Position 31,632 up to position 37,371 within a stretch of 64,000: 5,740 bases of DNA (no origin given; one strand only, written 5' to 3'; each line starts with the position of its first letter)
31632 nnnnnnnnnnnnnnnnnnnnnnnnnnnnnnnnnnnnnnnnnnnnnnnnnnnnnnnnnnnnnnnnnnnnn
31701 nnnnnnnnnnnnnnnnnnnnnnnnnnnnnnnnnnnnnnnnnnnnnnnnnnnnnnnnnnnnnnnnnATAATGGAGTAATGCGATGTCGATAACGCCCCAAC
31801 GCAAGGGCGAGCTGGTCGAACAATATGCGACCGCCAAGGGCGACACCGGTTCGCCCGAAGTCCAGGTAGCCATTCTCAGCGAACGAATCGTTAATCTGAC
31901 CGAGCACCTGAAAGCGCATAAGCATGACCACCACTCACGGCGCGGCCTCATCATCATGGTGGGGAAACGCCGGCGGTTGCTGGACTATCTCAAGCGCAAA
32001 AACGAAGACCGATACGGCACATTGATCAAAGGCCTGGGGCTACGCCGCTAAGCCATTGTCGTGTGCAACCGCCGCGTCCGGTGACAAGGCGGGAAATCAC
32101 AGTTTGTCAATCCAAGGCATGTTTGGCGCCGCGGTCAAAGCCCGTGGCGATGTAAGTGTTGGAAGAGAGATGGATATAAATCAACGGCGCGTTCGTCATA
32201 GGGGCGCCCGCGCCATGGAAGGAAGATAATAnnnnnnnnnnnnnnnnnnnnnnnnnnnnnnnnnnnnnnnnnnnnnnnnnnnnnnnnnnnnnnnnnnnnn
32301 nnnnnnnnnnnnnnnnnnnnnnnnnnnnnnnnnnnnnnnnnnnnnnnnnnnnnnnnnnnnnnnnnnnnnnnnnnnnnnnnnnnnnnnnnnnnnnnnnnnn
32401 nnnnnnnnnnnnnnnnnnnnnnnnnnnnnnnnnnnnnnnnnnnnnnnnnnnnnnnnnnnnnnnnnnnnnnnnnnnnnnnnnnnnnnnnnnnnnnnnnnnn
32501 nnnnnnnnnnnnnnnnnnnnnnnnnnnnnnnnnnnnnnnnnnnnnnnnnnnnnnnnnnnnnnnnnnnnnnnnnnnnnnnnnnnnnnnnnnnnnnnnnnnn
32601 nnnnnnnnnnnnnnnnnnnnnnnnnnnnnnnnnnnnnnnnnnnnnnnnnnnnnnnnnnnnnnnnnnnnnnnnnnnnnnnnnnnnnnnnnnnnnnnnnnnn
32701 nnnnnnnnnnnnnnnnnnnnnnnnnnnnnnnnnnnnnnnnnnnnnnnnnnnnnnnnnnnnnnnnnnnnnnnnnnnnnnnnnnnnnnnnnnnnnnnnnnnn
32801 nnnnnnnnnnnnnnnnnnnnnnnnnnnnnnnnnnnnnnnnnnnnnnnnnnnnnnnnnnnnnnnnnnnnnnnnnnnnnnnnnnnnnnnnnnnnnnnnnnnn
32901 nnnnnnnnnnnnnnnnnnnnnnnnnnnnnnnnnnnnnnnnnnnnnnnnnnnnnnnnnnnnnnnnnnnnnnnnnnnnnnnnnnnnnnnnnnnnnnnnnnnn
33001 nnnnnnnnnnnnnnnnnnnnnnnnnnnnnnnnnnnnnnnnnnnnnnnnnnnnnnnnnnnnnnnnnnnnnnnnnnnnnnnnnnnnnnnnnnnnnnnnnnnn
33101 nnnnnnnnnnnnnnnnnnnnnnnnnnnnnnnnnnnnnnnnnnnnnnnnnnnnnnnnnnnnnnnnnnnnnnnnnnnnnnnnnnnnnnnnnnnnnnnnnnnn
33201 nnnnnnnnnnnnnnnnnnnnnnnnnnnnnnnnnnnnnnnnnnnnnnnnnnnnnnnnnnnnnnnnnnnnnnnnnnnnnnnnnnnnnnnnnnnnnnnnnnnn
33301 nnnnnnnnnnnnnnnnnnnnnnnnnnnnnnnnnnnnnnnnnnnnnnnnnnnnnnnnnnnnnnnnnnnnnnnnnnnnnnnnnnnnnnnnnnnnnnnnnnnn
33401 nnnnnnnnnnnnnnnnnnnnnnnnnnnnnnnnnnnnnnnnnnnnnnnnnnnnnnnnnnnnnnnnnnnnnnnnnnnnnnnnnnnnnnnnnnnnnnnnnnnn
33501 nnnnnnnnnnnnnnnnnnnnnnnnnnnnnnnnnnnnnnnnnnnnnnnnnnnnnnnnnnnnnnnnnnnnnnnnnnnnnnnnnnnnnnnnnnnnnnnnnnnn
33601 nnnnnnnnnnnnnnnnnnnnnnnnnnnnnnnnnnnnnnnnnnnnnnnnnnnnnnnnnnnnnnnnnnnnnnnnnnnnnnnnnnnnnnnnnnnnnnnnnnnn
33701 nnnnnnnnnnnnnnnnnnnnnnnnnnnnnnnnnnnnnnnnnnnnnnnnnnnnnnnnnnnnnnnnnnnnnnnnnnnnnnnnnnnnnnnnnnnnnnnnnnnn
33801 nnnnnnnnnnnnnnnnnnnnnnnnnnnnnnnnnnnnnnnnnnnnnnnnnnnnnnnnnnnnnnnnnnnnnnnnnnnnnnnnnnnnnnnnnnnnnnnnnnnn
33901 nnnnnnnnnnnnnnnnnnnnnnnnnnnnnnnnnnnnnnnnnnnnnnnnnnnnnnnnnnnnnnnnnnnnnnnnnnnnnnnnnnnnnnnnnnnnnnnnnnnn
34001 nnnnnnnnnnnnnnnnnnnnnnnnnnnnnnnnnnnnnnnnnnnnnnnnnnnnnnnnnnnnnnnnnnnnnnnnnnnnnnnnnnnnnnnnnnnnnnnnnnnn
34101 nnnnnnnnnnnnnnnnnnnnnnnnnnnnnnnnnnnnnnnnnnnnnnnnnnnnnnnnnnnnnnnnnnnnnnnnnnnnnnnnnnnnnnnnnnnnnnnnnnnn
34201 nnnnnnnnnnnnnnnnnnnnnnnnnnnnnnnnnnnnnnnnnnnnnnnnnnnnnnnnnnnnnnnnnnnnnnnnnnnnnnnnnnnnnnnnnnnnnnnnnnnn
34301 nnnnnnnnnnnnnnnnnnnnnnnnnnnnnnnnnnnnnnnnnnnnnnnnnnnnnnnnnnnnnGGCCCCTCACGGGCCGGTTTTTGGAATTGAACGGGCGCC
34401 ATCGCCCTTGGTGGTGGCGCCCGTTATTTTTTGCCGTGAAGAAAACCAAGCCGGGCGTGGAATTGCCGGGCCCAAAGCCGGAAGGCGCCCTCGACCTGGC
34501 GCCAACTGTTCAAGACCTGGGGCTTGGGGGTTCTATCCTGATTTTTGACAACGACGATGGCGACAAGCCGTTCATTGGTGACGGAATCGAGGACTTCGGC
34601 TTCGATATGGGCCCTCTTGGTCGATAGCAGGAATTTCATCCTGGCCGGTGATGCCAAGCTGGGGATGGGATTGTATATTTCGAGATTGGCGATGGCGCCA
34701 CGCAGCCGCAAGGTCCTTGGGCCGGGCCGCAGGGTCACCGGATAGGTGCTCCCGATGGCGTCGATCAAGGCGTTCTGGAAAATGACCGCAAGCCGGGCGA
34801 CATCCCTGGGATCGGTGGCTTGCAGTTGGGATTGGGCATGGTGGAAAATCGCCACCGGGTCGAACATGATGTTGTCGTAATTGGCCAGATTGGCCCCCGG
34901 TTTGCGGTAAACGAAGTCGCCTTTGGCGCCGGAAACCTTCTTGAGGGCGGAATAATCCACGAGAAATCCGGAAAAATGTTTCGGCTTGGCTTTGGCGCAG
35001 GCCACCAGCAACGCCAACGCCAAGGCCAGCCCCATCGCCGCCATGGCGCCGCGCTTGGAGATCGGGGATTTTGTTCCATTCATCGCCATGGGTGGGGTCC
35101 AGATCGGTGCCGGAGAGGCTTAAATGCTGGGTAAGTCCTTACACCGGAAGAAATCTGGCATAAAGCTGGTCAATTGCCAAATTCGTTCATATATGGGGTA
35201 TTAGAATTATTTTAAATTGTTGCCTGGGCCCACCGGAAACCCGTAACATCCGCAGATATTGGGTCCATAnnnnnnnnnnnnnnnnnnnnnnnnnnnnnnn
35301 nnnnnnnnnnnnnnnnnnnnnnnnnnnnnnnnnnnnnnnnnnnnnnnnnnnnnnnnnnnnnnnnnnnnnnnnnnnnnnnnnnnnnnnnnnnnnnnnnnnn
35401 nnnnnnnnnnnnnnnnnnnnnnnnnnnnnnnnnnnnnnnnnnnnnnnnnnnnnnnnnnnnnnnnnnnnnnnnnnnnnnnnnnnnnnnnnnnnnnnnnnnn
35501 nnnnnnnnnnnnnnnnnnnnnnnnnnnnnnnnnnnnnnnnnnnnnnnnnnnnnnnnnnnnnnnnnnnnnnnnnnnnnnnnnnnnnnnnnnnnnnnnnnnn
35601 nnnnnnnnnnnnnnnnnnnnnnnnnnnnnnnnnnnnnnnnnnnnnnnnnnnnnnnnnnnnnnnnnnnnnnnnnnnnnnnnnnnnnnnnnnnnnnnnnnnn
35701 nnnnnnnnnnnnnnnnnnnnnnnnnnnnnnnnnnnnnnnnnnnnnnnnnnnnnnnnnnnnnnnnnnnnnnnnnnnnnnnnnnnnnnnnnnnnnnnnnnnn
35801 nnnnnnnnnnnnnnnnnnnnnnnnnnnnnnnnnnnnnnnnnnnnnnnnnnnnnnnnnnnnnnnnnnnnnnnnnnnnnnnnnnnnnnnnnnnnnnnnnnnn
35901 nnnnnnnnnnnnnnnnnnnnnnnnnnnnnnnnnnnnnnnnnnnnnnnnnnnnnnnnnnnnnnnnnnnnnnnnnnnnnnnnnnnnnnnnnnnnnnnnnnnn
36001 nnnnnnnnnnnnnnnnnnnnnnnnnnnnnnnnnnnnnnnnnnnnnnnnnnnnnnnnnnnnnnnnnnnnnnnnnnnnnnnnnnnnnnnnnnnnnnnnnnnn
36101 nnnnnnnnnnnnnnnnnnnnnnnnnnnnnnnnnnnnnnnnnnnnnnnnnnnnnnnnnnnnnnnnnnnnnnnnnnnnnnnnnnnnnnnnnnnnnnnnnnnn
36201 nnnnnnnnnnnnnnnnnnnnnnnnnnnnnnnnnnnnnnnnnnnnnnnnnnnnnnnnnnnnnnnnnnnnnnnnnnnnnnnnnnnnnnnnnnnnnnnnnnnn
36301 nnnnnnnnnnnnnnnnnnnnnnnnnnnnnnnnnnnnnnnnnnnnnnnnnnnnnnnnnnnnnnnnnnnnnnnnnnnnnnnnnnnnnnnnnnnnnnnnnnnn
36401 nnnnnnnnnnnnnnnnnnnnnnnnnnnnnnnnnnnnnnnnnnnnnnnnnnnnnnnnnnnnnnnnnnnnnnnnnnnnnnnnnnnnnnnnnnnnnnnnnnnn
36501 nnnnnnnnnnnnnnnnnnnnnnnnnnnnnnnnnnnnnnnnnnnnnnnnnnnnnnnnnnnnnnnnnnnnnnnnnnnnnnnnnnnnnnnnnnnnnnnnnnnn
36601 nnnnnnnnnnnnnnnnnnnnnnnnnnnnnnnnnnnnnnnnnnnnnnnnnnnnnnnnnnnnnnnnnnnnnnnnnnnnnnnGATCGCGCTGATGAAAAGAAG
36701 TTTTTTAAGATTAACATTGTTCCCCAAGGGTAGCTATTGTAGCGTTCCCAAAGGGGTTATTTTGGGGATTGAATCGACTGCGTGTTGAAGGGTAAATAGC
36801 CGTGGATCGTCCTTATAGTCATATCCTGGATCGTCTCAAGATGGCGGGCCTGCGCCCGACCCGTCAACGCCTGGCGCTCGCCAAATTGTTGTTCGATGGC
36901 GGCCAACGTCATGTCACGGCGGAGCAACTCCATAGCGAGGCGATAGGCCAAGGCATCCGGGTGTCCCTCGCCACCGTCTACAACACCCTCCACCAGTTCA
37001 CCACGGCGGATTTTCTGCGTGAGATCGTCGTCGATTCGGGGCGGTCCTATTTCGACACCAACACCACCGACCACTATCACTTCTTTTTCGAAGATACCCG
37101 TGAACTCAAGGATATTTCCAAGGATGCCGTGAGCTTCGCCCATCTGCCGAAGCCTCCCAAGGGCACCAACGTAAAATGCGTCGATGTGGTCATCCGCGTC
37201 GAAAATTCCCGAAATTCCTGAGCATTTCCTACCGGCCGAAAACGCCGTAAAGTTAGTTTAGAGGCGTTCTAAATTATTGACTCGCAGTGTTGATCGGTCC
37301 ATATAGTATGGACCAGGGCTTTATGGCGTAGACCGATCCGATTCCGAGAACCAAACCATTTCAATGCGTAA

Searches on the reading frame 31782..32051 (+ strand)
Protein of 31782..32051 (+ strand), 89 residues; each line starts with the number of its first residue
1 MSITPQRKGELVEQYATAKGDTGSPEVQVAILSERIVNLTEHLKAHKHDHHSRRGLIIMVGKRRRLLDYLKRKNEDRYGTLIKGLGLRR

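Call 27: search_protein_families(library=pfam, proteins=[window:31782-32051:+], max_evalue=0.01)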
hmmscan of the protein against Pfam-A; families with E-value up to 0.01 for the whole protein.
window:31782-32051:+ (89 aa): 1 family
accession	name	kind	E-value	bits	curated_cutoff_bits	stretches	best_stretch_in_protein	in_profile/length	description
PF00312.27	Ribosomal_S15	-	1.3e-36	125.1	31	1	9-88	2-81/81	Ribosomal protein S15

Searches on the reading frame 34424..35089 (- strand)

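Call 27: search_protein_families(library=pfam, proteins=[window:34424-35089:-], max_evalue=0.01)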
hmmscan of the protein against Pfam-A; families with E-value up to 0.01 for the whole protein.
window:34424-35089:- (221 aa): 1 family
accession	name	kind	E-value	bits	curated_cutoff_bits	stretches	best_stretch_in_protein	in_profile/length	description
PF11769.13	DUF3313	-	5.6e-30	104.9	26.1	1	40-210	3-187/187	Protein of unknown function (DUF3313)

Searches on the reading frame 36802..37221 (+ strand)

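Call 27: search_protein_families(library=pfam, proteins=[window:36802-37221:+], max_evalue=0.01)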
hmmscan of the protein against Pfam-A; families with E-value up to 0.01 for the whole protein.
window:36802-37221:+ (139 aa): 1 family
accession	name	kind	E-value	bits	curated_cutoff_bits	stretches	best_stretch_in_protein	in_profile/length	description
PF01475.25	FUR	-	4.2e-19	69.3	23.1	1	15-111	2-99/121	Ferric uptake regulator family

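Call 67: search_protein_families(library=ncbifam, proteins=[window:36802-37221:+], max_evalue=0.00001)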
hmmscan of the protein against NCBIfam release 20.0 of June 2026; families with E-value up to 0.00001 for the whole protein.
window:36802-37221:+ (139 aa): 8 families
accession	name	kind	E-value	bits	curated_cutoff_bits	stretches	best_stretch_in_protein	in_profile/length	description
NF045678.1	TransRegIrrA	equivalog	1.1e-60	203.5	150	1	2-136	3-137/138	iron response transcriptional regulator IrrA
NF045677.1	FeRespRegIrr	equivalog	3.8e-54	182.2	170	1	10-134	2-126/127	Fur family transcriptional regulator Irr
NF047461.1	FUR_perox_PerRB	exception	5.1e-19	68.6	250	1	7-130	16-137/143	peroxide-responsive transcriptional repressor PerRB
NF047462.1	FUR_perox_PerRA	exception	4.1e-14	53.3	200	1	1-109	1-108/142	peroxide-responsive transcriptional repressor PerRA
NF006999.0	PRK09462.1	equivalog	1.4e-12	47.5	146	1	11-95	7-92/148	ferric iron uptake transcriptional regulator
NF052545.1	TransRegPerRClab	equivalog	5.3e-12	45.9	180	1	10-109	6-104/138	transcriptional regulator PerR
NF051892.1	TransRegFurBacil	equivalog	1.7e-08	34.6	220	1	5-95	5-95/149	ferric iron uptake transcriptional regulator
NF047406.1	TransRegPerRTherm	equivalog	2.8e-06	27.6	200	1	15-108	2-94/130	manganese-dependent transcriptional regulator PerR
